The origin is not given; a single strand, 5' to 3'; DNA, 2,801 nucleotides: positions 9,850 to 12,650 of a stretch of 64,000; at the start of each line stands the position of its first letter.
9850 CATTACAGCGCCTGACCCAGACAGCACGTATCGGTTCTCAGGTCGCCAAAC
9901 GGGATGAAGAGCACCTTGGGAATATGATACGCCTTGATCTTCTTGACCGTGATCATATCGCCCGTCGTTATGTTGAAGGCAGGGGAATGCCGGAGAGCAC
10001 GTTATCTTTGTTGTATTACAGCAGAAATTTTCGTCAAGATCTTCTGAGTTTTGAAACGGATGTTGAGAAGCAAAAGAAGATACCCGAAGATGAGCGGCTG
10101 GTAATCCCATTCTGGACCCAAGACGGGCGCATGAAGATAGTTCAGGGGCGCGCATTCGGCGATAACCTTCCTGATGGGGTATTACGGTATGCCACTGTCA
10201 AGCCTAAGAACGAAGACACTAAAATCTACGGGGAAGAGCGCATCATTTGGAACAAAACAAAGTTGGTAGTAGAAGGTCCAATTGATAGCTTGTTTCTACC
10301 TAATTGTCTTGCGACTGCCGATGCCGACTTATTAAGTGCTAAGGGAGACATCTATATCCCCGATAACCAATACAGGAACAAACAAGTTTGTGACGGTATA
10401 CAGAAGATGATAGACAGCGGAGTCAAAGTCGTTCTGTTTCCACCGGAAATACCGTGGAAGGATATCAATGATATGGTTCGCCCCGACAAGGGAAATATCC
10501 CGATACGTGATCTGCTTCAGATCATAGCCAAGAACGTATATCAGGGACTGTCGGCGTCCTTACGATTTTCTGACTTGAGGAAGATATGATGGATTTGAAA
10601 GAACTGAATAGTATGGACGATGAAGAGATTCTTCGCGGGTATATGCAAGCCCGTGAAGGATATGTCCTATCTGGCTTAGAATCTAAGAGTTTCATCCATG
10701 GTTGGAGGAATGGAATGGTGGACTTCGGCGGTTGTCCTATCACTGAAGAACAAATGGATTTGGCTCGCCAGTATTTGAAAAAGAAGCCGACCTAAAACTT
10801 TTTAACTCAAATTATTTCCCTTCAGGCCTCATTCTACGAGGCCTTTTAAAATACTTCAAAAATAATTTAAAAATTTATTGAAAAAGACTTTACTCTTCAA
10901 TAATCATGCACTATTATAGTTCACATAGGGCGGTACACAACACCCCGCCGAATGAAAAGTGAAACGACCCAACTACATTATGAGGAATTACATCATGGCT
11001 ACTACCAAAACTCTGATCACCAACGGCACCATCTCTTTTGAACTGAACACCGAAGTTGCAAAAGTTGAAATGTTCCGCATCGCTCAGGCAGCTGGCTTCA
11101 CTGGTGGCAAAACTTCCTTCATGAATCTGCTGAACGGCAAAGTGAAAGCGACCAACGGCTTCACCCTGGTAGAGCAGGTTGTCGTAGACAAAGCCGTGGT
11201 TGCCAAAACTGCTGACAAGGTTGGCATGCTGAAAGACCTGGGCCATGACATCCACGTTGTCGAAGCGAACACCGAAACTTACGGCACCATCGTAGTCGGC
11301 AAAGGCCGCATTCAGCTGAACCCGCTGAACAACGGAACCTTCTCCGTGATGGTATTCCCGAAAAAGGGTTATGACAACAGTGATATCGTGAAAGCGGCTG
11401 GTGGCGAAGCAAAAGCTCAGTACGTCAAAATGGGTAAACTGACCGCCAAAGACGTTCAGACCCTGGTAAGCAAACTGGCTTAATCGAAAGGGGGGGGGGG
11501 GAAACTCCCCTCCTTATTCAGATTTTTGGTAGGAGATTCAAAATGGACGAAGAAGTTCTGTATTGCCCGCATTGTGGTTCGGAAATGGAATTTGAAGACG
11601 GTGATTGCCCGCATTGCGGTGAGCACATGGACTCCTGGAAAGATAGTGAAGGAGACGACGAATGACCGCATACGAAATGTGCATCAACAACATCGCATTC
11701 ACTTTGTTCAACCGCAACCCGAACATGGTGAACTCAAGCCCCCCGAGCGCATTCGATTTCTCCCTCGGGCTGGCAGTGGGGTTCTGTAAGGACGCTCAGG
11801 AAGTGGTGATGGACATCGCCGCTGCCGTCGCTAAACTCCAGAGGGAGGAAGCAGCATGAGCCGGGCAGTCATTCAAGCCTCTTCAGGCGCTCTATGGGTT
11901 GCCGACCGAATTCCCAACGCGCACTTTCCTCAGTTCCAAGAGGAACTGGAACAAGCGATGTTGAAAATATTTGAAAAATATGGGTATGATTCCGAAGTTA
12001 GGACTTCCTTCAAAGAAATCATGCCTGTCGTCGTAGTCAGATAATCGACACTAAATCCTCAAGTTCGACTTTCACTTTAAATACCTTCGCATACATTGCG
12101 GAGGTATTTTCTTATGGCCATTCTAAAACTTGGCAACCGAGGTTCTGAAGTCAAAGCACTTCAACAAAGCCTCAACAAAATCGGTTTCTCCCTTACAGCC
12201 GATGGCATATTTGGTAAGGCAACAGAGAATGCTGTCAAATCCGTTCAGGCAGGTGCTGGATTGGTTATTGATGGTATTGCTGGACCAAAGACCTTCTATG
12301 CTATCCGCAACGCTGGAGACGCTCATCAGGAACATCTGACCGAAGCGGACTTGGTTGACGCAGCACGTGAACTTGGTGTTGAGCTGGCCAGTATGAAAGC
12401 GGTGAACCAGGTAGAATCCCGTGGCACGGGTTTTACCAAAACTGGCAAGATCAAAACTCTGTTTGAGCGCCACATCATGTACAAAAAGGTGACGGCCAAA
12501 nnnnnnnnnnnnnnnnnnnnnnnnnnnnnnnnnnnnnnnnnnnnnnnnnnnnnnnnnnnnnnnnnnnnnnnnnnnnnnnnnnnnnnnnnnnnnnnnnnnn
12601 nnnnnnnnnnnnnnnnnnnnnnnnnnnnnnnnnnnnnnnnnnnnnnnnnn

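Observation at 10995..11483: Probable high-abundance protein of unknown function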

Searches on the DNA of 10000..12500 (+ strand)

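Call 3: search_dna_similar(query=window:10000-12500:+, collection=phages, mode=near, max_rows=20)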
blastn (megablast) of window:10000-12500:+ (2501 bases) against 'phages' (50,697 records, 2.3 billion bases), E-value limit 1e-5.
Records with a match: 270; places in all: 274; records where one place covers at least 80% of the query: 132.
Best place of each record, by identity: 95-99% 115; 90-95% 21; 80-90% 83; 60-80% 51.
By first word of the organism name: Salmonella 163; Klebsiella 45; Escherichia 28; Dickeya 19; Shigella 6; Enterobacter 3; Serratia 3; Pseudomonas 1; Enterococcus 1; Yersinia 1.
By host as written in the record: - 34; Salmonella enterica 26; Salmonella enterica subsp. enterica serovar Enteritidis PT1 21; Klebsiella pneumoniae 19; Salmonella enterica subsp. enterica serovar Typhimurium 14; Escherichia coli O157:H7 11; Dickeya solani 11; Salmonella sp. 10; and 72 more.
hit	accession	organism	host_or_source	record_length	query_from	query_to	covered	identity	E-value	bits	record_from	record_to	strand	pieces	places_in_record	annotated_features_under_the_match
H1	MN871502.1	Salmonella phage SeHz-1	Salmonella enterica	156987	1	2501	100%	98.6%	0e+0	4427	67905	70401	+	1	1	record has no annotation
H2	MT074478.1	Salmonella phage moki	Salmonella enterica subsp. enterica ...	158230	1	2501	100%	98.0%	0e+0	4331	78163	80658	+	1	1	DNA primase subunit | hypothetical protein (x5) | peptidoglycan binding protein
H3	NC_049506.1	Salmonella phage moki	Salmonella enterica subsp. enterica ...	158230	1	2501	100%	98.0%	0e+0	4331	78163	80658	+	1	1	DNA primase | hypothetical protein (x5) | endolysin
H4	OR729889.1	Salmonella phage vB_SenAc-pSK20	Salmonella enterica subsp. enterica ...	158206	1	2501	100%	98.0%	0e+0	4331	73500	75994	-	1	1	DNA primase | hypothetical protein (x5) | peptidoglycan binding protein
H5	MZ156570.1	Salmonella phage Liang dang 541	Salmonella enterica subsp. enterica ...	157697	1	2501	100%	97.8%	0e+0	4305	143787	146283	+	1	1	record has no annotation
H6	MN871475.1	Pseudomonas phage Pa-sanjiao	Pseudomonas aeruginosa PAO1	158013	1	2501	100%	97.7%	0e+0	4298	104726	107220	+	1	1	record has no annotation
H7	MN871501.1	Salmonella phage Se-U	Salmonella enterica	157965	1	2501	100%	97.7%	0e+0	4298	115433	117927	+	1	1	record has no annotation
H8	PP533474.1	Salmonella phage vB_SalM-ps4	Salmonella enterica subsp. enterica ...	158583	1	2501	100%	97.7%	0e+0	4292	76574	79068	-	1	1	DNA primase | hypothetical protein (x5) | endolysin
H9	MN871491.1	Salmonella phage Se-B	Salmonella enterica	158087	1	2501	100%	97.6%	0e+0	4287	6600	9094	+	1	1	record has no annotation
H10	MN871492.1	Salmonella phage Se-D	Salmonella enterica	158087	1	2501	100%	97.6%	0e+0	4287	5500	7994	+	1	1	record has no annotation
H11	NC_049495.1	Salmonella phage Se-B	Salmonella enterica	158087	1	2501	100%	97.6%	0e+0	4287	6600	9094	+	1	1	DNA primase | hypothetical protein (x5) | endolysin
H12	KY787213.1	Salmonella phage BSP101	Salmonella enterica serovar typhimurium ...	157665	1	2501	100%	97.6%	0e+0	4281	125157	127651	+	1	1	DNA primase subunit | hypothetical protein (x5) | peptidoglycan binding protein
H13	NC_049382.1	Salmonella phage BSP101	Salmonella enterica serovar typhimurium ...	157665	1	2501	100%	97.6%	0e+0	4281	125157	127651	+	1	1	DNA primase | hypothetical protein (x5) | endolysin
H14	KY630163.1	Salmonella phage S8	Salmonella gallinarum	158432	1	2501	100%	97.6%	0e+0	4276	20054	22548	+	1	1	DNA primase | hypothetical protein (x5) | putative peptidoglycan binding protein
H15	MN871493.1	Salmonella phage Se-E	Salmonella enterica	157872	1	2501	100%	97.3%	0e+0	4242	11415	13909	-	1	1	record has no annotation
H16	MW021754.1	Salmonella phage FrontPhageNews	Salmonella enterica serovar Typhimurium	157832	1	2501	87%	97.2%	0e+0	3689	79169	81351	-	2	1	putative DNA primase | hypothetical protein (x3) | putative endolysin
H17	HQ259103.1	Salmonella phage SFP10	Salmonella sp. and Escherichia coli O157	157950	1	2501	86%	98.6%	0e+0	3791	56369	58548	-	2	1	DNA primase | hypothetical protein | peptidoglycan binding protein | hypothetical phage protein (x2)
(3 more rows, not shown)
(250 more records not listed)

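Call 6: get_annotated_region(hit=H3, flank=4000)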
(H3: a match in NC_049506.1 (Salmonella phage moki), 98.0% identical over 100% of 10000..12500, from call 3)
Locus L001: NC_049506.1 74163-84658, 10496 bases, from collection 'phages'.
description: Salmonella phage moki, complete genome.
organism: Salmonella phage moki (NCBI taxid 2713306)
taxonomy: Viruses; Duplodnaviria; Heunggongvirae; Uroviricota; Caudoviricetes; Ackermannviridae; Cvivirinae; Kuttervirus; Kuttervirus moki
host: Salmonella enterica subsp. enterica serovar Enteritidis PT1; source: wastewater; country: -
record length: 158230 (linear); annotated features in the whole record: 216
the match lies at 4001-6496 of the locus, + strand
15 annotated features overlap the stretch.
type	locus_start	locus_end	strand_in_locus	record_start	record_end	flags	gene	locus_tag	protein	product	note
CDS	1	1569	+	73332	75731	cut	-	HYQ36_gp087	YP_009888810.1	hypothetical protein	PVOGs: VOG5013; phage associated protein [Klebsiella virus 0507KN21]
CDS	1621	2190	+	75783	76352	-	-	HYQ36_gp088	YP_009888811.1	putative structural protein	PVOGs: VOG3088; unknown structural protein [Dickeya virus Limestone]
CDS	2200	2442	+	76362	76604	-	-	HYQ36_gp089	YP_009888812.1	hypothetical protein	PVOGs: VOG5888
CDS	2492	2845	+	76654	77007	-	-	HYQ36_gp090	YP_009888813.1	starvation-inducible transcriptional regulator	PVOGs: VOG0375; unknown structural protein [Dickeya virus Limestone]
CDS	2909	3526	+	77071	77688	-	-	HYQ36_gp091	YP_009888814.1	hypothetical protein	PVOGs: VOG3087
CDS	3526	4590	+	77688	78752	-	-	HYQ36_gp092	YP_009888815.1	DNA primase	PVOGs: VOG4551; DNA primase subunit [Serratia phage phiMAM1]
CDS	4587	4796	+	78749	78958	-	-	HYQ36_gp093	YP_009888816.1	hypothetical protein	PVOGs: VOG4906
CDS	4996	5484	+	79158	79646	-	-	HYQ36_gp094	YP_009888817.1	hypothetical protein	PVOGs: VOG3086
CDS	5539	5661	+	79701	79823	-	-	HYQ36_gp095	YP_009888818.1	hypothetical protein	-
CDS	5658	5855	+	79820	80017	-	-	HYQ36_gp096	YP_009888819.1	hypothetical protein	-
CDS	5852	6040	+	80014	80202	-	-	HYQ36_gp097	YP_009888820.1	hypothetical protein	PVOGs: VOG3153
CDS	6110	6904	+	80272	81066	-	-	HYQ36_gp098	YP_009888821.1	endolysin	peptidoglycan binding protein [Serratia phage phiMAM1]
CDS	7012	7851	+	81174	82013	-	-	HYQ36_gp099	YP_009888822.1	PhoH-like phosphate starvation-inducible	phosphate starvation-inducible protein PhoH [Erwinia phage phiEa2809]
CDS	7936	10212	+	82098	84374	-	-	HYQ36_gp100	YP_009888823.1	NrdA-like aerobic NDP reductase large subunit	ribonucleotide reductase of class Ia (aerobic) alpha subunit [Salmonella phage 38]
CDS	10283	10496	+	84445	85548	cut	-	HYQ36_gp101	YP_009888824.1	ribonucleotide reductase class Ia beta subunit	PVOGs: VOG7880; ribonucleotide reductase of class Ia (aerobic) alpha subunit [Salmonella phage 38]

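Call 7: get_annotated_region(hit=H17, flank=2000)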
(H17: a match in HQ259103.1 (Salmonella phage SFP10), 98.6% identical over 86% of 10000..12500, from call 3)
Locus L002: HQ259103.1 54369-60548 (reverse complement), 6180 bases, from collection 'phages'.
description: Salmonella phage SFP10, complete genome.
organism: Salmonella phage SFP10 (NCBI taxid 1080800)
taxonomy: Viruses; Duplodnaviria; Heunggongvirae; Uroviricota; Caudoviricetes; Ackermannviridae; Cvivirinae; Kuttervirus; Kuttervirus SFP10
host: Salmonella sp. and Escherichia coli O157; source: -; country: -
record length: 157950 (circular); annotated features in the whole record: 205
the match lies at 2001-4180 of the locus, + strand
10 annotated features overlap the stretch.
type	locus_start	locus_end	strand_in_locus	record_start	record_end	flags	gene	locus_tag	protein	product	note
CDS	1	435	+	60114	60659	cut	-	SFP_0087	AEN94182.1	hypothetical transmembrane protein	-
CDS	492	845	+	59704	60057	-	-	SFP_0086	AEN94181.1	hypothetical phage protein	-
CDS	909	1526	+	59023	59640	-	-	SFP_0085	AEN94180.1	hypothetical protein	-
CDS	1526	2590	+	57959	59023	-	-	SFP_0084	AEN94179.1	DNA primase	-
CDS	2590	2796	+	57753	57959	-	-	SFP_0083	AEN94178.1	hypothetical phage protein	-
CDS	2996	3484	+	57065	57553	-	-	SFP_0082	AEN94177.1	hypothetical protein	-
CDS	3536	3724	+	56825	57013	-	-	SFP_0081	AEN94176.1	hypothetical phage protein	-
CDS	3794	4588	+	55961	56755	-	-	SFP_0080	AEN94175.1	peptidoglycan binding protein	-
CDS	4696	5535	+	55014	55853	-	-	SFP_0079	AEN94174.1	phosphate starvation-inducible PhoH-like protein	-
CDS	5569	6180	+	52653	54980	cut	-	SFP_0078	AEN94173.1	ribonucleoside-diphosphate reductase alpha subunit NrdA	-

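Call 90: get_annotated_region(hit=H16, flank=500)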
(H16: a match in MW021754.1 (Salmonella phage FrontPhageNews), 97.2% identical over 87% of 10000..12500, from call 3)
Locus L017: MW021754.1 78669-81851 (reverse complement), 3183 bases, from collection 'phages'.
description: Salmonella phage FrontPhageNews, complete genome.
organism: Salmonella phage FrontPhageNews (NCBI taxid 2777360)
taxonomy: Viruses; Duplodnaviria; Heunggongvirae; Uroviricota; Caudoviricetes; Ackermannviridae; Cvivirinae; Kuttervirus
host: Salmonella enterica serovar Typhimurium; source: raw sewage; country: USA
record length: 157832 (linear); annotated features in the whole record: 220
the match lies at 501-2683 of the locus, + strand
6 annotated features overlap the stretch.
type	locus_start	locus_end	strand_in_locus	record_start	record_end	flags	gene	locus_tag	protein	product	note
CDS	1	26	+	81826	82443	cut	-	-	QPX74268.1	hypothetical protein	gp134; GP_134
CDS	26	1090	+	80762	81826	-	-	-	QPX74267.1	putative DNA primase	gp133; GP_133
CDS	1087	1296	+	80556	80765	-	-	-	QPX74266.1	hypothetical protein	gp132; GP_132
CDS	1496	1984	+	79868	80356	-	-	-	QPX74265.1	hypothetical protein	gp131; GP_131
CDS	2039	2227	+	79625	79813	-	-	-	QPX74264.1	hypothetical protein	gp130; GP_130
CDS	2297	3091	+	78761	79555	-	-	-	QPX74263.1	putative endolysin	gp129; GP_129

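Call 103: search_rna_families(source=window, start=10780, end=11560, threshold=evalue, max_evalue=1)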
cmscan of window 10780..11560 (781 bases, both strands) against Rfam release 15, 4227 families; matches with E-value up to 1: 2.
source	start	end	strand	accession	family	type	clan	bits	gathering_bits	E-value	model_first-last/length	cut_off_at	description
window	11275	11375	-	RF04175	mir-1260b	Gene; miRNA;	-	23.2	81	0.057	1-108/108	no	mir-1260b microRNA precursor family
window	11480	11557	+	RF02937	Clostridiales-2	Gene; sRNA;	-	18.6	58.6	0.13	1-82/82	no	Clostridiales-2 RNA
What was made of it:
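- Tried and rejected: Rfam on the leader and terminator: nothing (call 103).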

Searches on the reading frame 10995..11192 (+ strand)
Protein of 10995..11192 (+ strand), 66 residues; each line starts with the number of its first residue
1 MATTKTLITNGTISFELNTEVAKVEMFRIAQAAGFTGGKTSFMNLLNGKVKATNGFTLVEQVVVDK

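Call 54: search_solved_structures(query=A3, max_evalue=10, show_alignments=3)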
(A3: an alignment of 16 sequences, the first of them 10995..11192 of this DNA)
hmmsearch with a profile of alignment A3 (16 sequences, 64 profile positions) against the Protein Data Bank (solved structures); distinct sequences matched with E-value up to 10: 13.
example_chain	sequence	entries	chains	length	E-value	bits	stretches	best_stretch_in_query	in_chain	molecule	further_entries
3ng3_A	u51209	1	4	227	0.7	13.1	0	8-39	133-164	Deoxyribose-phosphate aldolase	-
7bvu_A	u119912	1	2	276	0.89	12.8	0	35-49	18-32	Ferrous iron transport protein B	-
7bwv_A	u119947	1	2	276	0.89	12.8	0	35-49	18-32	Ferrous iron transport protein B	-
4non_A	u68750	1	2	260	0.91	12.7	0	36-49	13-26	Ferrous iron uptake transporter protein B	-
3b1v_A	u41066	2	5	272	0.94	12.7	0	36-49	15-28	Ferrous iron uptake transporter protein B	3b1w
3b1x_A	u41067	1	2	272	0.94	12.7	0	36-49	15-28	Ferrous iron uptake transporter protein B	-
3lx5_A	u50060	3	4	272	0.94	12.7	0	36-49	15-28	Ferrous iron uptake transporter protein B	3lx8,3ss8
3b1z_A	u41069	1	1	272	0.99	12.6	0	36-49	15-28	Ferrous iron uptake transporter protein B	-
3tah_A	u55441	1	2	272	1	12.6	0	36-49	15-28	Ferrous iron uptake transporter protein B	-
3b1y_A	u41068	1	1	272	1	12.6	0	36-48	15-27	Ferrous iron uptake transporter protein B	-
3llh_A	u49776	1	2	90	1.8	11.8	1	26-45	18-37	RISC-loading complex subunit TARBP2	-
3eex_A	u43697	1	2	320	5.6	10.2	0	9-32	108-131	Outer Surface Protein A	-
5xxb_W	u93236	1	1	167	6.6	10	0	30-51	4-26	Ribosomal protein uL23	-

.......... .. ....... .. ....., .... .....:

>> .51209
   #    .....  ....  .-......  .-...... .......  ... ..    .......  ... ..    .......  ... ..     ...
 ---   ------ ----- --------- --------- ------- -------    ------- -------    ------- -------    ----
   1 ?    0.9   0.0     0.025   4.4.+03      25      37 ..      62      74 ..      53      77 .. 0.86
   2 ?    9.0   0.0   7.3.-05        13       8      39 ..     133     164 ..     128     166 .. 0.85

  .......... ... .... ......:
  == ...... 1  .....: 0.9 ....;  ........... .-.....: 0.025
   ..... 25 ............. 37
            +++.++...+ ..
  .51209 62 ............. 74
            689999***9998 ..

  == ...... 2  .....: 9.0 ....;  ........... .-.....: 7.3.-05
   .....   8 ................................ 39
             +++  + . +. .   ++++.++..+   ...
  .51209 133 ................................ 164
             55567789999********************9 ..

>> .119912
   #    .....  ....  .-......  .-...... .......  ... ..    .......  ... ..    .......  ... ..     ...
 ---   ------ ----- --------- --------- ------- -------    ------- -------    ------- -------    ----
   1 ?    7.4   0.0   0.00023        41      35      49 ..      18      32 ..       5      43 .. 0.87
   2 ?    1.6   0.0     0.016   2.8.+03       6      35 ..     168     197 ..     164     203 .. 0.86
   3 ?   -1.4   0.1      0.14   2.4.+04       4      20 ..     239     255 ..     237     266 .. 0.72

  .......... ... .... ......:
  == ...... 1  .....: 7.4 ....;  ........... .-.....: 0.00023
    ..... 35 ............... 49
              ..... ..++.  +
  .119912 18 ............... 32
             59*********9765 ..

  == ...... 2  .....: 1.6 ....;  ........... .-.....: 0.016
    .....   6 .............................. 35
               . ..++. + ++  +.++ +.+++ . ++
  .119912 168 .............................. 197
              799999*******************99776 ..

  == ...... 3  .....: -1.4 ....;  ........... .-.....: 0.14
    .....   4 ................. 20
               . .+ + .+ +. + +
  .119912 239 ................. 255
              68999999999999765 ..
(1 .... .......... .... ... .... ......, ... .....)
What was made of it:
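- On Ribosomal protein uL10/P0: It is not recovered with the N-domain profile (call 54).
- Tried and rejected: PDB sequence profiles, N-domain: deoxyribose-phosphate aldolase and the FeoB G1 motif, E about 0.7-1 (call 54).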

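Call 63: predict_structure(alignment_id=A3)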
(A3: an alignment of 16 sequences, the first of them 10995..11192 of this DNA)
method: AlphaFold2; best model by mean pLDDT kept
length: 66 residues; sequences in the alignment: 16
mean_pLDDT: 82.4   pTM: 0.62
mean pLDDT of the five models: 82.4, 80.9, 79.3, 79.3, 77.1
residues with pLDDT >= 90: 10; 70-90: 47; 50-70: 9; < 50: 0
segments of 3 or more residues with pLDDT < 50: none
pLDDT, mean of each block of 10 residues (from residue 1): 73 82 87 89 89 87 60
secondary structure, 60 per line:
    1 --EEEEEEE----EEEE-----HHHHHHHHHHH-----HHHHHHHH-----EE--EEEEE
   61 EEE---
elements in order: E3-9 E14-17 H23-33 H39-46 E56-63
